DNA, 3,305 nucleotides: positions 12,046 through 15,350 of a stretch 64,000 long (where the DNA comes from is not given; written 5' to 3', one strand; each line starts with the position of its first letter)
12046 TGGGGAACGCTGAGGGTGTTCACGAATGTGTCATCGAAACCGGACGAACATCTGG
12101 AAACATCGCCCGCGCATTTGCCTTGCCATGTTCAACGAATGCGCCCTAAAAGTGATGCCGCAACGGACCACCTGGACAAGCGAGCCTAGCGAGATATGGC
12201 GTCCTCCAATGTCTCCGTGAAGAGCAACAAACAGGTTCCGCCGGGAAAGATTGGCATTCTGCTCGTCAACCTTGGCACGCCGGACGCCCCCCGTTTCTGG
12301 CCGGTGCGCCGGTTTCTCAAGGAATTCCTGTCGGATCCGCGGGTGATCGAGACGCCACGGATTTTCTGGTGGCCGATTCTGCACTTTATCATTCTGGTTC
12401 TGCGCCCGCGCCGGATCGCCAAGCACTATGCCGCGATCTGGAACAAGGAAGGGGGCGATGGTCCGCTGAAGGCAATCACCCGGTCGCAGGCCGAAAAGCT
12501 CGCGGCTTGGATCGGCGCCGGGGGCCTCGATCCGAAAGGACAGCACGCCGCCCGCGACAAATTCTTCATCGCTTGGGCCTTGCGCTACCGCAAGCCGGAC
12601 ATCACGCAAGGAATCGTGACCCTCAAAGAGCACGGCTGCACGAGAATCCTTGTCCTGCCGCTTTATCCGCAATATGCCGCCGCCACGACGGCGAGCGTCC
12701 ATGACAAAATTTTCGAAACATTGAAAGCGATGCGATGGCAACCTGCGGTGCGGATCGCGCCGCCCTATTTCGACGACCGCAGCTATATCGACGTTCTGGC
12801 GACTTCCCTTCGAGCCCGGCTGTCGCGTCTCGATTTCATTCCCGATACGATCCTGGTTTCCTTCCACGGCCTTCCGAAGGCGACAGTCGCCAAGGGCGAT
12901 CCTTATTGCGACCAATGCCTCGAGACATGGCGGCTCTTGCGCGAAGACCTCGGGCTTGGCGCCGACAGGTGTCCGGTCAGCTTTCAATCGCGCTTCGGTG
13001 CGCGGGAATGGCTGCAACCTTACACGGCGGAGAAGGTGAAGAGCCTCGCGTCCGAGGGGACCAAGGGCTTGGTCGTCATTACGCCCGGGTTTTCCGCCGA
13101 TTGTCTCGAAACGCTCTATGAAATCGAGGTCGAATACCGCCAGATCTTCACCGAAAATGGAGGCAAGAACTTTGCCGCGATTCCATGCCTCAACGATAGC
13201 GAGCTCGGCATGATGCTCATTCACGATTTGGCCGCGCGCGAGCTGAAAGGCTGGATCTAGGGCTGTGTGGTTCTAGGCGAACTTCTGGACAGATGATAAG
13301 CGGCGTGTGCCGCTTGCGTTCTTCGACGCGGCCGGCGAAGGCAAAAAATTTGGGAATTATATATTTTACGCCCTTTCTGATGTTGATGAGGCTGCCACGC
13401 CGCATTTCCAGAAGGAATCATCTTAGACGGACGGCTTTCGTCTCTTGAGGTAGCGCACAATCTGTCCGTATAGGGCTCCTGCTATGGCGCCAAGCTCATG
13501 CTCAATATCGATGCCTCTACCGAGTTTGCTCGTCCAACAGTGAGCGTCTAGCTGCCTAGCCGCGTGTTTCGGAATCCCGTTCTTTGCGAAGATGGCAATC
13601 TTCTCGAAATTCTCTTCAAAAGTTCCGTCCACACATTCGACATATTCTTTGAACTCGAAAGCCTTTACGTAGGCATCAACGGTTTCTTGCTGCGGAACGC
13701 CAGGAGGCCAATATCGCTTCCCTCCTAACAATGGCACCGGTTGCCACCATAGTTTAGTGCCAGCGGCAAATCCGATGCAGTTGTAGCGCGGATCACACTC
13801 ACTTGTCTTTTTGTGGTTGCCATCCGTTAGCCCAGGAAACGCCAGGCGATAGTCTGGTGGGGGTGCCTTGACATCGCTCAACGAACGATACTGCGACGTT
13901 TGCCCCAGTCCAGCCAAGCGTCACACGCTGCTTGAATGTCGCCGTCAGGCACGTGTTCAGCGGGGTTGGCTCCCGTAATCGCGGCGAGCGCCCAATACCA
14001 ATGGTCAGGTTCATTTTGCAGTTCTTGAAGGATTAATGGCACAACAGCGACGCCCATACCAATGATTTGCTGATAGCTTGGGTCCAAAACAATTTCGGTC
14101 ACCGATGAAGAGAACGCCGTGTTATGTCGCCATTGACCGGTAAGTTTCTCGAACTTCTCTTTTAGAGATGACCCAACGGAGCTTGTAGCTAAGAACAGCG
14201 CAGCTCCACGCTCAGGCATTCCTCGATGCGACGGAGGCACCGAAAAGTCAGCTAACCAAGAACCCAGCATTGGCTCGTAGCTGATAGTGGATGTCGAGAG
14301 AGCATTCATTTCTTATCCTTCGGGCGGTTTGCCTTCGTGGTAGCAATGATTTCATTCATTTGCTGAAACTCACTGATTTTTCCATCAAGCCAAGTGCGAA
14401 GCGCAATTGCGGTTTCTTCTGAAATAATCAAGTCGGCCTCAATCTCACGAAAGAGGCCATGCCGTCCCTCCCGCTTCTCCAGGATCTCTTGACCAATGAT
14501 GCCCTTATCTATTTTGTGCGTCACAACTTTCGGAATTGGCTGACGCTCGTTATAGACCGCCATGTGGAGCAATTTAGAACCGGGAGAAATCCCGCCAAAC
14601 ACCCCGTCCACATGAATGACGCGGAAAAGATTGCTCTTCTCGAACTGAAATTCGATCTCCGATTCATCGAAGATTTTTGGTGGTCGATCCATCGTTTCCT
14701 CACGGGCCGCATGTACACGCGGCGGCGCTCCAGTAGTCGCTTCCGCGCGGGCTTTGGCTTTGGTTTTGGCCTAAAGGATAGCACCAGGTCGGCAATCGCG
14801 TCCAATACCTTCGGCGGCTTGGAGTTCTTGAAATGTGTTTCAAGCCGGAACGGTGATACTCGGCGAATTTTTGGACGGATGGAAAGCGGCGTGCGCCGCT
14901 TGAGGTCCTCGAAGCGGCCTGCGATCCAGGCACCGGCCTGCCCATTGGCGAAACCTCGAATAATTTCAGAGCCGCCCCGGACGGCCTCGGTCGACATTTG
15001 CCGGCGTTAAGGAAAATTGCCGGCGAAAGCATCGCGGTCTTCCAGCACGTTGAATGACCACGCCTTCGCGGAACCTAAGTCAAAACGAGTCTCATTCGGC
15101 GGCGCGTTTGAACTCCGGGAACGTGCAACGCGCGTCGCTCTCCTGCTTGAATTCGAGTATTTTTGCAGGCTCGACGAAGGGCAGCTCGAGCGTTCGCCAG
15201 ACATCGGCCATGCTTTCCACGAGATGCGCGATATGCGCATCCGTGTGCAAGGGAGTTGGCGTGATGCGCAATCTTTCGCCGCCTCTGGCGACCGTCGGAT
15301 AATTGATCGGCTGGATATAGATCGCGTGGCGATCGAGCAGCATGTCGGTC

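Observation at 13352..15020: Translationally coupled three-gene operon ending in a papain-like Cys/His protein: candidate toxin-antitoxin-chaperone or defence module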

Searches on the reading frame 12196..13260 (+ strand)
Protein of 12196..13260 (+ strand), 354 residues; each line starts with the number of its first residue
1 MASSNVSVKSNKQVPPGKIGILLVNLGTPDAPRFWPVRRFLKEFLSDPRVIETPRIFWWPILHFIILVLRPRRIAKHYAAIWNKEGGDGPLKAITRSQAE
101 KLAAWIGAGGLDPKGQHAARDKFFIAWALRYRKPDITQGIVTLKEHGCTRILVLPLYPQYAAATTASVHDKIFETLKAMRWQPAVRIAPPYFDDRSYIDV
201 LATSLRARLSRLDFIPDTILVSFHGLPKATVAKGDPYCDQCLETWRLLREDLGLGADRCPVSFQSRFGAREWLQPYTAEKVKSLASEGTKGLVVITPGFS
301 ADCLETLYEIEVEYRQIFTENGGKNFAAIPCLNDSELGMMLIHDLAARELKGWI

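Call 93: find_encoding_contigs(protein=window:12196-13260:+, flank=3500, max_places=10)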
Protein window:12196-13260:+ (354 aa): 22 contigs read that carry it; 8 places shown.
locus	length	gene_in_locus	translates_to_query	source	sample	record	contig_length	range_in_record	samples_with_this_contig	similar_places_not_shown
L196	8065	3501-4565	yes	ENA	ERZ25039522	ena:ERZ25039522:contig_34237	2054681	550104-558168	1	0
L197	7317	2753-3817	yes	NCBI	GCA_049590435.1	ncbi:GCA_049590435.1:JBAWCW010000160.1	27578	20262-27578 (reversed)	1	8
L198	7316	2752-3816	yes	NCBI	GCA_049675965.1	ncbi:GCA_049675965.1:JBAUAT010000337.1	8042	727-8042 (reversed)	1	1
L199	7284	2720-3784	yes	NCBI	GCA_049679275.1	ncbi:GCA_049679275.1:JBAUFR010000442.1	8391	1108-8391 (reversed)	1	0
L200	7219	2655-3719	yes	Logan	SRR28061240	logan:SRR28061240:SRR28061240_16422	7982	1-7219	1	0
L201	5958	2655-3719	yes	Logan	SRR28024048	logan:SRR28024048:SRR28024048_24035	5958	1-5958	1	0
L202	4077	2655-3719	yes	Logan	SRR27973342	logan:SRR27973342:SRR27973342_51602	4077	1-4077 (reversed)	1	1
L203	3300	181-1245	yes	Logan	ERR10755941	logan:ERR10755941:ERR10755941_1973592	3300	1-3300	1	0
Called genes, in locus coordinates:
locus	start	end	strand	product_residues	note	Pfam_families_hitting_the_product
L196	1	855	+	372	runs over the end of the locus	PF01609:DDE_Tnp_1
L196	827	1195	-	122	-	-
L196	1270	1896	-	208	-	PF00578:AhpC-TSA, PF08534:Redoxin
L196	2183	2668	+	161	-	-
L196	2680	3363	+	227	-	PF01168:Ala_racemase_N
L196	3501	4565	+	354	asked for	PF00762:Ferrochelatase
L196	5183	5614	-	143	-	-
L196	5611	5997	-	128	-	-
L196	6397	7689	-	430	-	PF00155:Aminotran_1_2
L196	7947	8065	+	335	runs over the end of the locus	PF01073:3Beta_HSD (weak), PF01370:Epimerase, PF04321:RmlD_sub_bind, PF07993:NAD_binding_4 (faint), PF16363:GDP_Man_Dehyd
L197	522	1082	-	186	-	PF00578:AhpC-TSA, PF08534:Redoxin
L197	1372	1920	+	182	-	-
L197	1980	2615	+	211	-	PF01168:Ala_racemase_N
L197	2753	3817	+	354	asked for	PF00762:Ferrochelatase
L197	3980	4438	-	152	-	PF24738:DUF7689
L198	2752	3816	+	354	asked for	PF00762:Ferrochelatase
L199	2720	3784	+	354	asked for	PF00762:Ferrochelatase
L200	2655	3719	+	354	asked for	PF00762:Ferrochelatase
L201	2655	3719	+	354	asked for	PF00762:Ferrochelatase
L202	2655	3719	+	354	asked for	PF00762:Ferrochelatase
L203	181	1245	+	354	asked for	PF00762:Ferrochelatase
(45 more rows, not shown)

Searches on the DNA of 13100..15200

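Call 94: search_rna_families(source=window, start=13100, end=15200, threshold=evalue, max_evalue=1)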
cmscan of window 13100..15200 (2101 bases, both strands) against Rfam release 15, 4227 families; matches with E-value up to 1: 0.
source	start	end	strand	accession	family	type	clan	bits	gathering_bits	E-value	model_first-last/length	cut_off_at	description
